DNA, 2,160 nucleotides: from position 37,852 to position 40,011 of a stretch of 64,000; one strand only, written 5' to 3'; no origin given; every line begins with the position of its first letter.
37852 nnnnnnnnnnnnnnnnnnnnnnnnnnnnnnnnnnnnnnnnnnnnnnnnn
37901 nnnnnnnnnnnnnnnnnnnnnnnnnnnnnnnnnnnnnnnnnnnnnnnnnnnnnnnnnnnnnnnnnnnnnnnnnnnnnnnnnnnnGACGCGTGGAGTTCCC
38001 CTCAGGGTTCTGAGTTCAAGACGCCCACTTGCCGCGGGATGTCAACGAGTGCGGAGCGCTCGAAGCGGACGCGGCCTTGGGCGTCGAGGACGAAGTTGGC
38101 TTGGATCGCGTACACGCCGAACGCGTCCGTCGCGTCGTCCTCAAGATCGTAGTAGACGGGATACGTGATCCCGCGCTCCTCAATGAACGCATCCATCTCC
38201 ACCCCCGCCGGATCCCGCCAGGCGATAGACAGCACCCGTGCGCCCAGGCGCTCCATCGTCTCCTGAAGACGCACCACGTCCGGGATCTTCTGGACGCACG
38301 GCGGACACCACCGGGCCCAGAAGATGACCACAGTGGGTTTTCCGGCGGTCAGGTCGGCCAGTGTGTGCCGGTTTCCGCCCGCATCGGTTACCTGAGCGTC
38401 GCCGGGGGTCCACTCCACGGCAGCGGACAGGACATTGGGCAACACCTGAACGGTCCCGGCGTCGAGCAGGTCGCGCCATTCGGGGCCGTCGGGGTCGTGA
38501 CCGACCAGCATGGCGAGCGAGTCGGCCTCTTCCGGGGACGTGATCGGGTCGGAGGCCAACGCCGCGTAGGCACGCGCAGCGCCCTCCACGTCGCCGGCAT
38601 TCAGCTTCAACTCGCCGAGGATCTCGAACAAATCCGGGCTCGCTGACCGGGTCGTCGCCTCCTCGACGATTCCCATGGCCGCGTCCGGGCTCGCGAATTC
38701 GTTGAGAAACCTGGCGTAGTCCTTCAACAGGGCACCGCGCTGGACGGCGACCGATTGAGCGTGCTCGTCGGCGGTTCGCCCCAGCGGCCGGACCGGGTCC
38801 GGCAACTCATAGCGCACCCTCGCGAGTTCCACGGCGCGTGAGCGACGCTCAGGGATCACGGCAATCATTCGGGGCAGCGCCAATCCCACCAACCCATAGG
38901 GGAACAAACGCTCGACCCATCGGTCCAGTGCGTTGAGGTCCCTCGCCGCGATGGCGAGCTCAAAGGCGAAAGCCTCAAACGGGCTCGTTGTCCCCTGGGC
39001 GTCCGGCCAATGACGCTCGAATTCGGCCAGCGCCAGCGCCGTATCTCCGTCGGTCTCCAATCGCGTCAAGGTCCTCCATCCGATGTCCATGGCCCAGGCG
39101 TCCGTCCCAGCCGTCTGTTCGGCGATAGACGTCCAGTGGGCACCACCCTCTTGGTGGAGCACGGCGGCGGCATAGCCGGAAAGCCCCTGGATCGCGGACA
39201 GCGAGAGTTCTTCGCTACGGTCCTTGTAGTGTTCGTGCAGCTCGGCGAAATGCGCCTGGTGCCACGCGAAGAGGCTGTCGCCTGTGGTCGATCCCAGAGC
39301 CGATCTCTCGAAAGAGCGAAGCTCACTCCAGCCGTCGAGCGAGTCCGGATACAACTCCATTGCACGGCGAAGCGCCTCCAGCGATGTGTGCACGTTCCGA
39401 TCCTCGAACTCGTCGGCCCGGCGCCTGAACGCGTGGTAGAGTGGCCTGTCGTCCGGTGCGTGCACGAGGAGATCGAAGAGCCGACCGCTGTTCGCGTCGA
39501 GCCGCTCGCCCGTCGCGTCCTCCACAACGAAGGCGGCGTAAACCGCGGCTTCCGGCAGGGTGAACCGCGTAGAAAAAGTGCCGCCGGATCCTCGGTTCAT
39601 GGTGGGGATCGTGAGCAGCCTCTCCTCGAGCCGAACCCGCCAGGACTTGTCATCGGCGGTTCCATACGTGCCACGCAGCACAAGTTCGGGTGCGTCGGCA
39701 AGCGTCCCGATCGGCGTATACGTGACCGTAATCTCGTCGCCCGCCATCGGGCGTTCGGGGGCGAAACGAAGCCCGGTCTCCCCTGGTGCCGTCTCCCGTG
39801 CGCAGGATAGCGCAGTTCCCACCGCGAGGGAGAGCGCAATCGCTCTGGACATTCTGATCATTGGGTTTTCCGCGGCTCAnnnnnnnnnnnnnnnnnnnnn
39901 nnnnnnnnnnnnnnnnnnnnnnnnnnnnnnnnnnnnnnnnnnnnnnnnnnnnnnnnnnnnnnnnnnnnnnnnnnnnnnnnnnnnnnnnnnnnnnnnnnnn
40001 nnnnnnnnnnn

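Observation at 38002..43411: ECF sigma / duplicated-motif anti-sigma / HEAT-repeat / TlpA-thioredoxin block heading the propeller array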

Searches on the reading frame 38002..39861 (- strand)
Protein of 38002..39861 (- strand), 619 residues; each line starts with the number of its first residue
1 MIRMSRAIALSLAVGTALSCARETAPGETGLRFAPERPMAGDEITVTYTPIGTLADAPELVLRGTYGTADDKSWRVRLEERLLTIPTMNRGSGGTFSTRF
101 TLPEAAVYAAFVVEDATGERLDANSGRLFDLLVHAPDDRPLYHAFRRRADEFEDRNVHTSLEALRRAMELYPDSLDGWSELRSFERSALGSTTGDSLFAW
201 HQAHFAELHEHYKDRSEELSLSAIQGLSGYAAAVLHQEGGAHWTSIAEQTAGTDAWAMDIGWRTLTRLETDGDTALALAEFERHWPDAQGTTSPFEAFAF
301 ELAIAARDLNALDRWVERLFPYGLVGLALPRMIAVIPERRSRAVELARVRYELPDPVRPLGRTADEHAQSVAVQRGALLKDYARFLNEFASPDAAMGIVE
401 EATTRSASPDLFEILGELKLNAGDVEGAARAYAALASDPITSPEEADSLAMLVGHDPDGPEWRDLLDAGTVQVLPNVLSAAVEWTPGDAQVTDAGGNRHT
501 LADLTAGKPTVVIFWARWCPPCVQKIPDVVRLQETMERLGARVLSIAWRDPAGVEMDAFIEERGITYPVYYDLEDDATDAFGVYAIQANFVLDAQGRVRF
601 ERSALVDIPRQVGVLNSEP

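Call 4: search_protein_families(library=pfam, proteins=[window:38002-39861:-], max_evalue=0.1)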
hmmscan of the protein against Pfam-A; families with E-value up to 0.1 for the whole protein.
window:38002-39861:- (619 aa): 8 families
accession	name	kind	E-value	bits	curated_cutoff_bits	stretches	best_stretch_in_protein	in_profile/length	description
PF00578.27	AhpC-TSA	-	3.1e-20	72.8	26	1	488-600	7-123/124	AhpC/TSA family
PF08534.16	Redoxin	-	8.9e-18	64.9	26.6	1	491-600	11-130/148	Redoxin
PF13905.12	Thioredoxin_8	-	0.00031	21.5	27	1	507-598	1-94/94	Thioredoxin-like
PF13428.12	TPR_14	-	0.00034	21.5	23.5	0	378-416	3-42/44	Tetratricopeptide repeat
PF00085.26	Thioredoxin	-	0.0032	17.9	23.5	1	507-537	18-48/103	Thioredoxin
PF14595.12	Thioredoxin_9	-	0.019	15.3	25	1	507-573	41-104/129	Thioredoxin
PF23717.1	DUF7159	-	0.025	14.7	27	1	390-450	127-185/206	Family of unknown function (DUF7159)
PF13098.12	Thioredoxin_2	-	0.084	13.7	27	0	506-538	4-36/104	Thioredoxin-like domain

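Call 5: search_protein_families(library=ncbifam, proteins=[window:38002-39861:-], max_evalue=0.1)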
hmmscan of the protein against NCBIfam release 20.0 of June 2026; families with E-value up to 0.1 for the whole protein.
window:38002-39861:- (619 aa): 11 families
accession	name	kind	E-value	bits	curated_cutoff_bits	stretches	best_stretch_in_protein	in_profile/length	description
NF002854.0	PRK03147.1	subfamily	7.4e-15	55.3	170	1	488-599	44-153/176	thiol-disulfide oxidoreductase ResA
NF041202.1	StoA_CxxC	exception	4.7e-10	39.6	210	1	505-599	50-145/163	endospore biogenesis thiol-disulfide oxidoreductase StoA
TIGR00385.1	dsbE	subfamily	9.7e-10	38.3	123.15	1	503-606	59-158/173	DsbE family thiol:disulfide interchange protein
NF047696.1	ThlDiSintTplARhiz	equivalog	3.9e-08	33.3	230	1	487-572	78-162/219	thiol:disulfide interchange protein TlpA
NF011941.0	PRK15412.1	equivalog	1.4e-06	28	359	1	496-603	57-160/185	thiol:disulfide interchange protein DsbE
NF041054.1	WAxxUGC_long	equivalog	4.1e-06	26.3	300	1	487-599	85-196/354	ResA-like WAxxUGC motif-containing protein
NF040769.1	SelL_rel_redox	subfamily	0.00012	21.8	120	1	488-583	5-100/173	SelL-related redox protein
NF010625.0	PRK14018.1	equivalog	0.00023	19.8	522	1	493-547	42-96/521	bifunctional peptide-methionine (S)-S-oxide reductase MsrA/peptide-methionine (R)-S-oxide reductase MsrB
NF008229.0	PRK10996.1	equivalog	0.0023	17.7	125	1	499-527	43-72/141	thioredoxin TrxC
TIGR01068.1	thioredoxin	equivalog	0.0056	16.8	96.8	1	508-534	15-41/101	thioredoxin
NF047697.1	ThioredTrxAClost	equivalog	0.045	13.9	140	0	508-536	18-46/105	thioredoxin TrxA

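Call 43: find_homologous_proteins(query=window:38002-39861:-)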
Query window:38002-39861:- (619 aa): 65 proteins with E <= 0.001 among 8000 candidates.
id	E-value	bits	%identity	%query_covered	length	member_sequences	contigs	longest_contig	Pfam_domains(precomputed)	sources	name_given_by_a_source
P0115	0.0e+0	1324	95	100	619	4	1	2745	PF08534.17,PF00578.28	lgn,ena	-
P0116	0.0e+0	1156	88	94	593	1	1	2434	PF08534.17,PF00578.28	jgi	jgi:peroxiredoxin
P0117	0.0e+0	1147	85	97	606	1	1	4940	PF08534.17,PF00578.28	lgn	-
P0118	0.0e+0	1134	82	100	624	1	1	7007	PF08534.17,PF00578.28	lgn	-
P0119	0.0e+0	1133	82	100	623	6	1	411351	PF08534.17,PF00578.28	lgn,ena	-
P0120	0.0e+0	1124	86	94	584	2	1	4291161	PF08534.17,PF00578.28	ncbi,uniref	ncbi:peroxiredoxin family protein [Candidatus Palauibacter sp.]|uniref:peroxiredoxin family protein 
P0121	0.0e+0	1114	82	99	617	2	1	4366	PF08534.17,PF00578.28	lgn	-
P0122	0.0e+0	1090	79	100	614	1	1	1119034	PF08534.17,PF00578.28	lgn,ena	-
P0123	0.0e+0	1083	80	100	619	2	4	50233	PF08534.17,PF00578.28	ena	-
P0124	1.4e-278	944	70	98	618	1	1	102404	PF08534.17,PF00578.28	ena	-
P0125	8.9e-240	815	64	98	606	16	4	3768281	PF08534.17,PF00578.28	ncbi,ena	-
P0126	4.2e-239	813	63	98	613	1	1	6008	PF08534.17,PF00578.28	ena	-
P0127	1.7e-238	811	63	98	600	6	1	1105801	PF08534.17,PF00578.28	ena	-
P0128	7.3e-238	809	63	98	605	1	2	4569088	PF08534.17,PF00578.28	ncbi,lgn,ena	-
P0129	5.4e-237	806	63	98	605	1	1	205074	PF08534.17,PF00578.28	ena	-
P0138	1.8e-208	712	57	98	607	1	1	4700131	PF08534.17,PF00578.28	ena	-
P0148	1.9e-146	507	45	95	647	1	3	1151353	PF08534.17,PF13905.13,PF00578.28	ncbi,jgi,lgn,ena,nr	ncbi:MAG: TlpA family protein disulfide reductase [Gemmatimonadetes bacterium]|nr:TlpA family protei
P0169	2.3e-132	461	43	97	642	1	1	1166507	PF08534.17,PF13905.13,PF00578.28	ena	-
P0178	1.8e-24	104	37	32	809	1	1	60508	-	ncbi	ncbi:MAG: hypothetical protein ACE5HF_04725 [Gemmatimonadota bacterium]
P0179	1.5e-11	62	28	53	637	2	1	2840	PF13490.12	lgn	-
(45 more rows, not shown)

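Call 44: find_encoding_contigs(protein=P0125, flank=10000, max_places=1)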
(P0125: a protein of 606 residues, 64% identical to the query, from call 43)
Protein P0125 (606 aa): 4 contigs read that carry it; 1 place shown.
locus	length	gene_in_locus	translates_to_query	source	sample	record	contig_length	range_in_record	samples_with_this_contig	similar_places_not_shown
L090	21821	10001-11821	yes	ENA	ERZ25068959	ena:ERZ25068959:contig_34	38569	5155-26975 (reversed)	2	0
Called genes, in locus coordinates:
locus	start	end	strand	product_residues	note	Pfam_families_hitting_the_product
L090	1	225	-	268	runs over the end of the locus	-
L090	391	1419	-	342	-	-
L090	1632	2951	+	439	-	PF17170:DUF5128 (weak)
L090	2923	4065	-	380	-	-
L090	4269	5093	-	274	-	-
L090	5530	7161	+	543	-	PF10462:Peptidase_M66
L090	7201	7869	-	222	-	PF13453:Zn_ribbon_TFIIB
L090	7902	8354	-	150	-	-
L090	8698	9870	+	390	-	-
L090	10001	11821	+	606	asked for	PF00578:AhpC-TSA, PF08534:Redoxin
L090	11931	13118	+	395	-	PF00578:AhpC-TSA, PF08534:Redoxin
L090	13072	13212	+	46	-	-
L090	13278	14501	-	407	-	PF08534:Redoxin, PF00578:AhpC-TSA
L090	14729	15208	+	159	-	PF13635:DUF4143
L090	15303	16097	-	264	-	PF03372:Exo_endo_phos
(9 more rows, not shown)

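Call 45: find_encoding_contigs(protein=P0138, flank=10000, max_places=1)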
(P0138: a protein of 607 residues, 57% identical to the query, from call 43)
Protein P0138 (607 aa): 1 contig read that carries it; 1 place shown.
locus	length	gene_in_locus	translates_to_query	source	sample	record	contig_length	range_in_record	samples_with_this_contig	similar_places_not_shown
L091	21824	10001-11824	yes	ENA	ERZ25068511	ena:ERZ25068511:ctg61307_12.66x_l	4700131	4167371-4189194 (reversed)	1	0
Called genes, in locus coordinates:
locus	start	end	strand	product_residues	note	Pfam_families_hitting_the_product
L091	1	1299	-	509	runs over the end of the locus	PF00474:SSF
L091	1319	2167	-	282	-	PF04754:Transposase_31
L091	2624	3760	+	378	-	PF17170:DUF5128 (weak)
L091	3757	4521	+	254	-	PF04542:Sigma70_r2, PF08281:Sigma70_r4_2, PF04545:Sigma70_r4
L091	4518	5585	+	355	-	-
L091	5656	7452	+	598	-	PF03130:HEAT_PBS (faint), PF13646:HEAT_2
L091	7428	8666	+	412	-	-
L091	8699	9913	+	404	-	PF00578:AhpC-TSA, PF08534:Redoxin, PF13905:Thioredoxin_8 (weak)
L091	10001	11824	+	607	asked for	PF00578:AhpC-TSA, PF08534:Redoxin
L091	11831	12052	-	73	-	PF02566:OsmC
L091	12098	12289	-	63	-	-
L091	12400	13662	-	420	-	PF00291:PALP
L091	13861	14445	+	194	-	PF01625:PMSR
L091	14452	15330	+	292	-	PF00520:Ion_trans, PF07885:Ion_trans_2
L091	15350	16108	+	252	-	PF09922:LiaF-like_C (weak)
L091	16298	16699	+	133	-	PF07681:DoxX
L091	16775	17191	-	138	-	PF06491:Disulph_isomer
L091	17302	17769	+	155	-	PF00111:Fer2, PF13085:Fer2_3 (weak), PF01799:Fer2_2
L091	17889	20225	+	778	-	PF01315:Ald_Xan_dh_C, PF02738:MoCoBD_1, PF20256:MoCoBD_2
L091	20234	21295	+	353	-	PF07313:AmiA-like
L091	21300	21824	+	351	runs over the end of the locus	PF00941:FAD_binding_5, PF03450:CO_deh_flav_C (weak)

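Call 46: find_encoding_contigs(protein=P0148, flank=10000, max_places=1)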
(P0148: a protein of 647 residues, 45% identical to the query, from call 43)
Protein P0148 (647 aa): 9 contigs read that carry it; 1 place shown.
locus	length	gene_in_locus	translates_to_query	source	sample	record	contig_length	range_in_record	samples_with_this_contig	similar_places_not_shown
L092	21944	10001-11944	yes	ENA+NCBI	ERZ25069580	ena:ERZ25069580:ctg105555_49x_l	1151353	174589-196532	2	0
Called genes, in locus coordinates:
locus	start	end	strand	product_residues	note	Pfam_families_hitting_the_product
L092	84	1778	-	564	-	PF19078:Big_12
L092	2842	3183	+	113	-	PF21983:NikA-like, PF05713:MobC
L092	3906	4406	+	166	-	-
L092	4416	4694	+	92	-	-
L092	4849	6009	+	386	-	PF00589:Phage_integrase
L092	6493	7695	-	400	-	PF17170:DUF5128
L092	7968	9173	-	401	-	PF13356:Arm-DNA-bind_3, PF22022:Phage_int_M, PF00589:Phage_integrase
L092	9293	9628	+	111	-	PF17963:Big_9 (faint), PF02368:Big_2 (weak)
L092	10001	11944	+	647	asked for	PF00578:AhpC-TSA, PF08534:Redoxin, PF13905:Thioredoxin_8 (weak)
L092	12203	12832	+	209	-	-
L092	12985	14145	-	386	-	PF00589:Phage_integrase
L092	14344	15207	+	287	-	-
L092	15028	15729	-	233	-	-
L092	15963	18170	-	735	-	PF26182:Ig_NUP210_5th (faint), PF02368:Big_2 (weak), PF26918:Ig_Eae (weak), PF02368:Big_2, PF22359:Big-like, PF00560:LRR_1 (faint), PF12799:LRR_4 (faint), PF23598:LRR_14, +1 more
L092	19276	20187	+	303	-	-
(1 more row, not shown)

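Call 47: find_encoding_contigs(protein=P0169, flank=10000, max_places=1)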
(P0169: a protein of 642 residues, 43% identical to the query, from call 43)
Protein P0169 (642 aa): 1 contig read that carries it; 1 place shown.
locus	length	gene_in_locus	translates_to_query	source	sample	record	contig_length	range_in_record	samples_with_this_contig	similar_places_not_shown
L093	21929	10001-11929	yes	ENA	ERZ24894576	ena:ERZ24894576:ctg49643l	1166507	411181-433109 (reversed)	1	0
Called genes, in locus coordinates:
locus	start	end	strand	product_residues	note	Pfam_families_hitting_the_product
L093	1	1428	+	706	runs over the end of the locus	PF12796:Ank_2, PF13637:Ank_4, PF00023:Ank (weak), PF12796:Ank_2, PF13637:Ank_4, PF12796:Ank_2, PF13637:Ank_4, PF13857:Ank_5, +4 more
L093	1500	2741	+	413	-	-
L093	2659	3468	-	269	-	-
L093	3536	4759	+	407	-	PF07690:MFS_1, PF00083:Sugar_tr, PF07690:MFS_1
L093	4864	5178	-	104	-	-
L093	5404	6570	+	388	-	-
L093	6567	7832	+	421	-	PF17170:DUF5128 (weak)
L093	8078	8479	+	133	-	PF03965:Penicillinase_R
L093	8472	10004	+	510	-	PF05569:Peptidase_M56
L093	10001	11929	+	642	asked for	PF08534:Redoxin, PF00578:AhpC-TSA, PF13905:Thioredoxin_8 (weak)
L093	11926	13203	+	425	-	-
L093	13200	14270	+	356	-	-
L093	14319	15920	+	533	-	PF05569:Peptidase_M56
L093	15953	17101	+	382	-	-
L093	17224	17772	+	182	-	-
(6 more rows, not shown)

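Call 68: predict_structure(alignment_id=A3)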
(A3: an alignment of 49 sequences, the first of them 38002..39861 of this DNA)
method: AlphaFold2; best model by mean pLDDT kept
length: 619 residues; sequences in the alignment: 49
mean_pLDDT: 87.5   pTM: 0.80
mean pLDDT of the five models: 87.5, 86.7, 86.4, 85.4, 84.6
residues with pLDDT >= 90: 376; 70-90: 200; 50-70: 16; < 50: 27
segments of 3 or more residues with pLDDT < 50: 1-5, 9-28
pLDDT, mean of each block of 10 residues (from residue 1): 46 38 40 95 95 84 92 73 92 90 96 91 82 95 93 79 93 88 79 78 95 93 92 92 95 94 94 94 93 90 93 93 84 94 94 86 81 83 94 94 86 95 96 94 93 95 94 85 90 93 93 86 87 92 91 86 91 87 78 94 88 79
secondary structure, 60 per line:
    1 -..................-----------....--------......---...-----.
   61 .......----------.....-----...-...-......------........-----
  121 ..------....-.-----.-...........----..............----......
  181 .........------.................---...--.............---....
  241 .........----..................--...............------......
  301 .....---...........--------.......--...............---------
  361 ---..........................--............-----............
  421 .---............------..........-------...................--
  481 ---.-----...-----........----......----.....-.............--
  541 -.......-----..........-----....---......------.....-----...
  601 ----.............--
elements in order: H2-19 E31-34 E43-48 E60-67 H78-81 E88-90 E96-101 E108-115 E129-132 H142-152 H157-170 H175-189 H196-212 H221-233 H237-249 H254-271 H274-288 H295-305 H309-319 H328-334 H337-351 H364-389 H392-403 H409-421 H425-436 H443-452 H460-478 E490-492 E498-500 H501-505 E510-515 H520-524 H526-538 E542-548 H554-563 E569-572 H576-581 E588-592 E598-600 H605-617

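Call 70: fold_search(model_id=the predicted structure, library=pdb)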
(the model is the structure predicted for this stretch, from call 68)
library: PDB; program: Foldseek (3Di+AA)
matches with E <= 10: 1575; with E <= 0.001: 154
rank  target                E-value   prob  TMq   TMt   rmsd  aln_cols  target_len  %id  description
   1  2h1b_C                1.1e-07  1.00  0.19  0.78   3.1       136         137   20  ResA E80Q (released 2006-09-19)
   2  1st9_A                1.5e-07  1.00  0.20  0.80   3.0       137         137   20  Crystal Structure of a Soluble Domain of ResA in the Oxidised Form (released 2004-05-11)
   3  1st9_B                1.9e-07  1.00  0.20  0.80   3.0       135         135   21  Crystal Structure of a Soluble Domain of ResA in the Oxidised Form (released 2004-05-11)
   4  2f9s_A                1.9e-07  1.00  0.20  0.80   3.0       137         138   20  2nd Crystal Structure Of A Soluble Domain Of ResA In The Oxidised Form (released 2006-04-18)
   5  2h1b_A                4.0e-07  1.00  0.19  0.76   3.2       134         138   21  ResA E80Q (released 2006-09-19)
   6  1su9_B                4.3e-07  1.00  0.20  0.80   2.7       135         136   21  Reduced structure of the soluble domain of ResA (released 2004-05-11)
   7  2h19_A                7.2e-07  1.00  0.20  0.79   2.5       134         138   20  Crystal Structure of ResA Cys77Ala Variant (released 2006-09-19)
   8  3c71                  7.2e-07  1.00  0.20  0.78   2.6       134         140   21  Structure of a ResA variant with a DsbA-like active site motif (CPHC) (released 2008-08-12)
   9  3c73_B                9.5e-07  1.00  0.19  0.76   3.2       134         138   20  Structure of CEHC variant ResA (released 2008-08-12)
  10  1su9_A                1.0e-06  1.00  0.20  0.80   2.6       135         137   21  Reduced structure of the soluble domain of ResA (released 2004-05-11)
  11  3c73_A                1.1e-06  1.00  0.20  0.80   2.6       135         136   20  Structure of CEHC variant ResA (released 2008-08-12)
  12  4nmu_A                1.1e-06  1.00  0.19  0.71   3.2       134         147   22  Crystal Structure of Thiol-disulfide Oxidoreductase from Bacillus str. 'Ames Ancestor' (released 2013-12-18)
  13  3kcm_F                1.6e-06  1.00  0.20  0.75   3.4       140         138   30  The crystal structure of thioredoxin protein from Geobacter metallireducens (released 2009-11-10)
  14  3kcm_A                1.6e-06  1.00  0.20  0.75   3.4       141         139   30  The crystal structure of thioredoxin protein from Geobacter metallireducens (released 2009-11-10)
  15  2h1g_B                1.8e-06  1.00  0.20  0.80   2.4       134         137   19  ResA C74A/C77A (released 2006-09-19)
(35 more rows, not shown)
